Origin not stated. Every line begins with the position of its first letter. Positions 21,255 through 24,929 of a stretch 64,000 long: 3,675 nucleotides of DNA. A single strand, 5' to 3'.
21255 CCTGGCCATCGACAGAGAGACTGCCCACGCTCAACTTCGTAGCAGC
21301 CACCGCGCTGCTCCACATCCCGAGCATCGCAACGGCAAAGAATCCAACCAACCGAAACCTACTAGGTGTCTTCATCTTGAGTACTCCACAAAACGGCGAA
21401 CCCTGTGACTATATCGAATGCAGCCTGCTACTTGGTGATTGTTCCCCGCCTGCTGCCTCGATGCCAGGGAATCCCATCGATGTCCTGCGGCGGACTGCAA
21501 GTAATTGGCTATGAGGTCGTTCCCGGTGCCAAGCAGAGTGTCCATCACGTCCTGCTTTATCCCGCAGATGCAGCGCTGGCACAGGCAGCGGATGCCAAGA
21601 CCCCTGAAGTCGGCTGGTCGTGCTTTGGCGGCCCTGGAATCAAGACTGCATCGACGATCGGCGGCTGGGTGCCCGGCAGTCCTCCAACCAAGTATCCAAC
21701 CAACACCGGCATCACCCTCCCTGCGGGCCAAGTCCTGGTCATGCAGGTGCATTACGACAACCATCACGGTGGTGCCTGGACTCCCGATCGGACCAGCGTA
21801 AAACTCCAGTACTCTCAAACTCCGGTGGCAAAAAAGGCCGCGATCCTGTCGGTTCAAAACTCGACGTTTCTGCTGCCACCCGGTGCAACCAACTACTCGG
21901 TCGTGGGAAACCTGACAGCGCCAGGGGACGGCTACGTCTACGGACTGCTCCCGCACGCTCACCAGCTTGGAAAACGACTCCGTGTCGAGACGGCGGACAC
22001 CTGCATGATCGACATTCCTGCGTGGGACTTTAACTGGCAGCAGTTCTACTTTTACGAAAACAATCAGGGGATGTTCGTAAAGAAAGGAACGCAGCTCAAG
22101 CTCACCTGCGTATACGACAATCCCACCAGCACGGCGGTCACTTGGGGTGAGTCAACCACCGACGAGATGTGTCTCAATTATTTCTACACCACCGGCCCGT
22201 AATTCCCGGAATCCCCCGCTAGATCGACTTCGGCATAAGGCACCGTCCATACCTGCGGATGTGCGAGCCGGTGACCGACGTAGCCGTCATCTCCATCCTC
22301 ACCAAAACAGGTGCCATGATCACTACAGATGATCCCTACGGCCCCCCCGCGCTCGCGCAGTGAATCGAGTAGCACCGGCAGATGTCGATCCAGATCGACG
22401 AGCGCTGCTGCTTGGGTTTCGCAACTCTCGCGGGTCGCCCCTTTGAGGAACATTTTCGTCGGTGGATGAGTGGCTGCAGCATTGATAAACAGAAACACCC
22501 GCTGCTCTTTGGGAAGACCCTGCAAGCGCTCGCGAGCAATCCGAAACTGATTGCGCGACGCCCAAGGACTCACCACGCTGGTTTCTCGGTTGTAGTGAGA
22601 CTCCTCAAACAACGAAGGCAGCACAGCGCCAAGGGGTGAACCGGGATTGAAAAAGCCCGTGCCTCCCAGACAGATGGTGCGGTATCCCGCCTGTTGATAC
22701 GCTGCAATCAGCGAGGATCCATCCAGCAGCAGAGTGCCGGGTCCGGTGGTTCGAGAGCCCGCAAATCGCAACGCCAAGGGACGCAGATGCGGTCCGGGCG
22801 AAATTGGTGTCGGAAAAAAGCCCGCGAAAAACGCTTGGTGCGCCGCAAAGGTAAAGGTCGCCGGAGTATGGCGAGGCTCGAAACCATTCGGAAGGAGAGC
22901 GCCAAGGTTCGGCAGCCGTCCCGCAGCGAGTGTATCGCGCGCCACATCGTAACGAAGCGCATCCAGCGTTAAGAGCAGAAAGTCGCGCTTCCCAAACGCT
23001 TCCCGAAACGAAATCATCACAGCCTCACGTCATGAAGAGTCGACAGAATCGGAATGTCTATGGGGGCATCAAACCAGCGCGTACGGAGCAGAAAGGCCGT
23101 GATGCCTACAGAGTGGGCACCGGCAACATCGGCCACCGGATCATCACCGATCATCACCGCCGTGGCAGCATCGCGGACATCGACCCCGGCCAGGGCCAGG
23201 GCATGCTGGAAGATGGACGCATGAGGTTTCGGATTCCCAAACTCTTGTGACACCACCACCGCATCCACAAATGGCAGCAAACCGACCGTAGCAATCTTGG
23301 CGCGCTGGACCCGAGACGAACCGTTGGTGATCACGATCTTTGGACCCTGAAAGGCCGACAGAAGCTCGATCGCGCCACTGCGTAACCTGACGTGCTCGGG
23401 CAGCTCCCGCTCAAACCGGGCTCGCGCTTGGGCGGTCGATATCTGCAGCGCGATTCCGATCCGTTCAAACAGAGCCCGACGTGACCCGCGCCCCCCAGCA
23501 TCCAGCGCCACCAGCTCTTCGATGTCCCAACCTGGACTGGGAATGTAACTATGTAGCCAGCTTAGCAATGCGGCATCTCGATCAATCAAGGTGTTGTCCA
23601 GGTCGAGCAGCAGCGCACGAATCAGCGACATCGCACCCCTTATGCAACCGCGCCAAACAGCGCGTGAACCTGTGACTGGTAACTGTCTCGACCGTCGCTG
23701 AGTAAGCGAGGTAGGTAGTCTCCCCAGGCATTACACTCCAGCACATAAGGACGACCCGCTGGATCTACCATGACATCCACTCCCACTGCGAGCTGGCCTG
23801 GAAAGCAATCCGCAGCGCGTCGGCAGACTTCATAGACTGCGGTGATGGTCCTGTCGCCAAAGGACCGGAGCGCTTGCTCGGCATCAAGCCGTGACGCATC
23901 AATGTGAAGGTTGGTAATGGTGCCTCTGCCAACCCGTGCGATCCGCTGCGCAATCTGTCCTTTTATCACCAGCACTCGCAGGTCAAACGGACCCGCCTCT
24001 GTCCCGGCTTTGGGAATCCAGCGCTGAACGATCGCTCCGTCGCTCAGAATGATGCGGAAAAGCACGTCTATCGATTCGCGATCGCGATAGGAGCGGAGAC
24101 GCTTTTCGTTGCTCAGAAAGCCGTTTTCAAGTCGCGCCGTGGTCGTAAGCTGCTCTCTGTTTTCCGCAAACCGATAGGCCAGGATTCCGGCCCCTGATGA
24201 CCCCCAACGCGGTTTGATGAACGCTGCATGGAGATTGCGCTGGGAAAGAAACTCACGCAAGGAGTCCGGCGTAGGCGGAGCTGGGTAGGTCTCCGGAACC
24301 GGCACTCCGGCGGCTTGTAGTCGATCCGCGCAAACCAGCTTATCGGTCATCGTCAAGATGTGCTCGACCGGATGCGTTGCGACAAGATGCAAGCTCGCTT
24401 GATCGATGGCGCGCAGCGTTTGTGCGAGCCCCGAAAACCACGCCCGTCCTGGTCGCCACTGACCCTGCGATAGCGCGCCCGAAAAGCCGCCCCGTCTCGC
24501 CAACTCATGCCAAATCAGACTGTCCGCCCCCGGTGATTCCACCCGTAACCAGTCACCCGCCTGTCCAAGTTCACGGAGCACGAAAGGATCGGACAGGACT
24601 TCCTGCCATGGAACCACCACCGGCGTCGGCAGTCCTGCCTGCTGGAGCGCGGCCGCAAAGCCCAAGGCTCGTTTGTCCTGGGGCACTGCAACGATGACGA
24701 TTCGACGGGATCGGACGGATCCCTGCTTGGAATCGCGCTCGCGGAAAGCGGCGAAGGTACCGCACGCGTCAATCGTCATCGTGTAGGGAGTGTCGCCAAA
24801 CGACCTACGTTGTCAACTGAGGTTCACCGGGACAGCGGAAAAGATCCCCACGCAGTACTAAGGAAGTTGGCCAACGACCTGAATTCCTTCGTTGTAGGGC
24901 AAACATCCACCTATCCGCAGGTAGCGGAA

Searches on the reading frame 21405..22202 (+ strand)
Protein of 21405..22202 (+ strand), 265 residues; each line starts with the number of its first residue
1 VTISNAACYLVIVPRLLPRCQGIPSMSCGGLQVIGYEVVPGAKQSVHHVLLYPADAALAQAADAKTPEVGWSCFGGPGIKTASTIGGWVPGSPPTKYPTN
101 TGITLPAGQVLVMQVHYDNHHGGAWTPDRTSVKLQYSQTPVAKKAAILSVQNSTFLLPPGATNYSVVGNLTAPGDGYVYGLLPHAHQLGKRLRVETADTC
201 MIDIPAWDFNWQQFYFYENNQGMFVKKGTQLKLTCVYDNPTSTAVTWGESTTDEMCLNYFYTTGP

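Call 22: search_protein_families(library=pfam, proteins=[window:21405-22202:+], max_evalue=0.001)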
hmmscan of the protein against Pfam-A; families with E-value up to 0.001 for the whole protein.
window:21405-22202:+ (265 aa): 2 families
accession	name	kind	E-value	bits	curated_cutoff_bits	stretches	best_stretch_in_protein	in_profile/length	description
PF03712.20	Cu2_monoox_C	-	1.6e-10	41.1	23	1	177-261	46-134/157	Copper type II ascorbate-dependent monooxygenase, C-terminal domain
PF01082.25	Cu2_monooxygen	-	3.5e-09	37.4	30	1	34-121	34-127/130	Copper type II ascorbate-dependent monooxygenase, N-terminal domain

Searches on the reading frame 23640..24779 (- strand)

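Call 22: search_protein_families(library=pfam, proteins=[window:23640-24779:-], max_evalue=0.001)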
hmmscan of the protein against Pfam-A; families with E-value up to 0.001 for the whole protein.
window:23640-24779:- (379 aa): 3 families
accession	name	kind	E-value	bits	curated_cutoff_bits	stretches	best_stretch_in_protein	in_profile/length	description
PF14398.11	ATPgrasp_YheCD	-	5.7e-17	62.3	26.8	1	161-351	29-225/255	YheC/D like ATP-grasp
PF14397.11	ATPgrasp_ST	-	3.8e-10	39.9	31.4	1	138-213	13-90/278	Sugar-transfer associated ATP-grasp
PF02655.19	ATP-grasp_3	-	3.3e-05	24.5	23.2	0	145-209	2-57/160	ATP-grasp domain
